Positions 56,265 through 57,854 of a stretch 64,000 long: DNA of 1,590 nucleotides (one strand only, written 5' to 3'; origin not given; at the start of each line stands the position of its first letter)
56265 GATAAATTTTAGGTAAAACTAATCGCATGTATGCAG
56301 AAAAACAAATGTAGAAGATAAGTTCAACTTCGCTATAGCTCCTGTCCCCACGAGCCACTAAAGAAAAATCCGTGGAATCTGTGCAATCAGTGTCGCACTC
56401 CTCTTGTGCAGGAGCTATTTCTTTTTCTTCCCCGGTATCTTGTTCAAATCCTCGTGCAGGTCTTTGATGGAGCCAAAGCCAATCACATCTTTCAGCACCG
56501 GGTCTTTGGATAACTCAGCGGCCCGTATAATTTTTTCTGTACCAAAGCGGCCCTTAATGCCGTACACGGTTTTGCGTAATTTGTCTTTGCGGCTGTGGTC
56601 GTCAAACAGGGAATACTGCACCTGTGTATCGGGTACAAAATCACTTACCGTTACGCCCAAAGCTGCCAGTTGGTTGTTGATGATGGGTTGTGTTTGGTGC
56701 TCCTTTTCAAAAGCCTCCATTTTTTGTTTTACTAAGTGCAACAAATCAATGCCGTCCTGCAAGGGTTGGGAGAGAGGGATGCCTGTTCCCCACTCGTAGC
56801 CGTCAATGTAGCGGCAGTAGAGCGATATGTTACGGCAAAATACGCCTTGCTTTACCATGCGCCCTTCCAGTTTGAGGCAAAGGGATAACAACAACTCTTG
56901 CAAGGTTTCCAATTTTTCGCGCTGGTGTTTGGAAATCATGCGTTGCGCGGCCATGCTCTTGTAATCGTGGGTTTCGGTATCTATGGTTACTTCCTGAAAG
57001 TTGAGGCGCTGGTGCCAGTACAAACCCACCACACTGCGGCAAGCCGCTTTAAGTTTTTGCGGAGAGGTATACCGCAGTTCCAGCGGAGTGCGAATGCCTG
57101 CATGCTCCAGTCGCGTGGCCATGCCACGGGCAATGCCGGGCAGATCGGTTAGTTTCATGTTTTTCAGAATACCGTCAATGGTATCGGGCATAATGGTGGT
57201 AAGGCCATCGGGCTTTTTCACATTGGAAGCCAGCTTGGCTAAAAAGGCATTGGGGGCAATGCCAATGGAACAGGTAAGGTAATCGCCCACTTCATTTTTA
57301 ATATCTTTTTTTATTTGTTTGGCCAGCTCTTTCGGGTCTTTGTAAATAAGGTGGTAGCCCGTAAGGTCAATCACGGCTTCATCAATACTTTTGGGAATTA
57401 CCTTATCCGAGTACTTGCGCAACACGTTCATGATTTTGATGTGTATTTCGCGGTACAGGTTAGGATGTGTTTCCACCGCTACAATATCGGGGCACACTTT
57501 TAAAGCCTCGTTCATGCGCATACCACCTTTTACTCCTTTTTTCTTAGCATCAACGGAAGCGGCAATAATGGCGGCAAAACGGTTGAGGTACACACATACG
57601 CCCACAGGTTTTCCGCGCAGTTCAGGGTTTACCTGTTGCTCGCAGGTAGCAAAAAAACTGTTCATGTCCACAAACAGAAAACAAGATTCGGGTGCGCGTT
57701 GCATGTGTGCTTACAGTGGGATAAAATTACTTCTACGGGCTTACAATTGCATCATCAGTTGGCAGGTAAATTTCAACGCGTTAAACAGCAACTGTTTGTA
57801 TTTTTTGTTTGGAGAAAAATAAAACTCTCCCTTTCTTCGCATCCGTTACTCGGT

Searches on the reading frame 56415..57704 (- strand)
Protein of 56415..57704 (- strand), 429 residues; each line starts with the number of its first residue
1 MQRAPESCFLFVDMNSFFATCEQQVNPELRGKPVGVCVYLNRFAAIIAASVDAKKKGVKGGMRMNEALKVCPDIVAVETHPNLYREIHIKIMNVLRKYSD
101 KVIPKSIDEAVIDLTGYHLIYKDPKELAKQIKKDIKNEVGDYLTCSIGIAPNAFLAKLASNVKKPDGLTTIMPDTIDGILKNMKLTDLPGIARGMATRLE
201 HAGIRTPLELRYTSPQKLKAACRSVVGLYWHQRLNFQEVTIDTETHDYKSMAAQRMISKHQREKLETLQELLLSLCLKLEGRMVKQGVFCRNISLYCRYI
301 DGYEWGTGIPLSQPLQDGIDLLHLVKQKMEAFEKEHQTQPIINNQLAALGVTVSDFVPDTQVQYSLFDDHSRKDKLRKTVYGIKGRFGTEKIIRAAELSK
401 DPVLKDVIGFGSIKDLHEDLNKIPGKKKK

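Call 7: search_protein_families(library=pfam, proteins=[window:56415-57704:-], max_evalue=0.1)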
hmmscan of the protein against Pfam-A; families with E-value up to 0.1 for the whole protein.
window:56415-57704:- (429 aa): 7 families
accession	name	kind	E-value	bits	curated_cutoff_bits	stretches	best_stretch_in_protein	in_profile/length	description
PF00817.25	IMS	-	3.1e-45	154.2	23.2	1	12-161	1-148/148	impB/mucB/samB family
PF11799.13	IMS_C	-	8.2e-12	46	20.7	1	249-366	2-109/109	impB/mucB/samB family C-terminal domain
PF21999.2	IMS_HHH_1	-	0.0012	19.7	27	1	186-220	1-35/53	DNA polymerase-iota, thumb domain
PF11731.14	Cdd1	-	0.0017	19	25.5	1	183-227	6-50/86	Pathogenicity locus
PF08827.16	DUF1805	-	0.011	16.5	29.5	1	45-69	38-62/64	Domain of unknown function (DUF1805)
PF11798.14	IMS_HHH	-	0.022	15.4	24.4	1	173-204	1-32/32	IMS family HHH motif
PF14229.12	DUF4332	-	0.052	14.2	23.2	0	183-221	53-91/122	Domain of unknown function (DUF4332)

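Call 13: find_related_loci(query=window:56415-57704:-, collection=genome_contigs, flank=10000)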
Query window:56415-57704:- (429 aa) in genome_contigs; peptide patterns used: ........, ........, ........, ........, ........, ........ (x = any residue, [..] = any of these).
52 stretches matched a pattern; 2 encode a relative of the query (tblastn E <= 1e-3); 2 distinct loci.
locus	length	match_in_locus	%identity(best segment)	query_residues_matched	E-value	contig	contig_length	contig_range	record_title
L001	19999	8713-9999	100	1-429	0e+0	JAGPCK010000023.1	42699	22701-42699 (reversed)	MAG: Bacteroidia bacterium isolate Gw_SlAct_bin_253 Gw_SlAct_1473_length_42699_cov_13.207836, whole genome shotgun seque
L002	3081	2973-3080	100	1-36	2e-19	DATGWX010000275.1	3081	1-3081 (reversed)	MAG TPA_asm: Bacteroidia bacterium isolate SMAG_U10593 k141_150383, whole genome shotgun sequence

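Call 70: search_protein_families(library=pfam, proteins=[L001:10208-10543:+, L001:10533-10880:+, L001:11144-11614:-], max_evalue=0.01)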
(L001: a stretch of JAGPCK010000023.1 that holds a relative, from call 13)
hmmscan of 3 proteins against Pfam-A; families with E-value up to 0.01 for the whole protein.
L001:10208-10543:+ (111 aa): 4 families
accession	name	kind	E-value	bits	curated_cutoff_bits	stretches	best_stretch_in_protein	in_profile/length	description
PF12844.13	HTH_19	-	2.8e-11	43.6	30.2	1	14-71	1-58/64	Helix-turn-helix domain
PF01381.28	HTH_3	-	3e-09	37.2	23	1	17-71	1-55/55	Helix-turn-helix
PF13560.12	HTH_31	-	2.8e-08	34.4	27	1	13-71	2-61/64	Helix-turn-helix domain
PF13413.12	HTH_25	-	0.00013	22.2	24.6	1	17-49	2-34/62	Helix-turn-helix domain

L001:10533-10880:+ (115 aa): 1 family
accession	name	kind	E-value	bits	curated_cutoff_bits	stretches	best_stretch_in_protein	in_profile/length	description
PF00145.23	DNA_methylase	-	8.5e-21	75.2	22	1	5-104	1-79/324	C-5 cytosine-specific DNA methylase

L001:11144-11614:- (156 aa): 0 families

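Call 99: search_protein_families(library=padloc, proteins=[L001:10533-10880:+, L001:10864-11154:+, L001:11144-11614:-], max_evalue=0.01)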
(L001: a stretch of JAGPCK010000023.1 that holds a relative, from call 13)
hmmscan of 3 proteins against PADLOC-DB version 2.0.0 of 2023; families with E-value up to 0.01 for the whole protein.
L001:10533-10880:+ (115 aa): 39 families (the best 25 are shown)
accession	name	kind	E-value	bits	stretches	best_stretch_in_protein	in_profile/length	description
PDLC03329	MTase_II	-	2e-40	137.3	1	1-105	1-95/407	Type II methyltransferase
PDLC03272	MTase_II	-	1.6e-21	74.9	1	2-102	72-151/407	Type II methyltransferase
PDLC03378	MTase_II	-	1.2e-16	58.9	1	4-103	2-84/344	Type II methyltransferase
PDLC02653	DrmMII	-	6.8e-16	56.1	1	1-105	1-83/333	DrmMII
PDLC03361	MTase_II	-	1e-15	55.6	1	3-106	85-185/455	Type II methyltransferase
PDLC03716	oMTase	-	5.8e-12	43.4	1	5-102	39-114/349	orphan methyltransferase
PDLC00031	DruM2|DruM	-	1.7e-11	41.9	1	3-103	10-88/361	DNA cytosine methylase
PDLC03269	MTase_II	-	1.8e-11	41.8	1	5-103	4-82/437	Type II methyltransferase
PDLC03733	oMTase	-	2.4e-11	41.1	1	5-107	91-192/476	orphan methyltransferase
PDLC03217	MTase_II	-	7.6e-11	39.2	1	5-104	22-102/703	Type II methyltransferase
PDLC03242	MTase_II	-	2.1e-10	38.1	1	6-101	102-175/409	Type II methyltransferase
PDLC00027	DruM2|DruM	-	4.4e-10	37.4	1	2-103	9-88/361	DNA cytosine methylase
PDLC00034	DruM2|DruM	-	1.6e-09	34.8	1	5-102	8-95/457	DNA cytosine methylase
PDLC00033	DruM2|DruM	-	2.6e-09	34.8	1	2-103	19-108/368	DNA cytosine methylase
PDLC03324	MTase_II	-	4.5e-09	33.6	1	5-103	6-82/408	Type II methyltransferase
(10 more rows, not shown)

L001:10864-11154:+ (96 aa): 0 families

L001:11144-11614:- (156 aa): 0 families
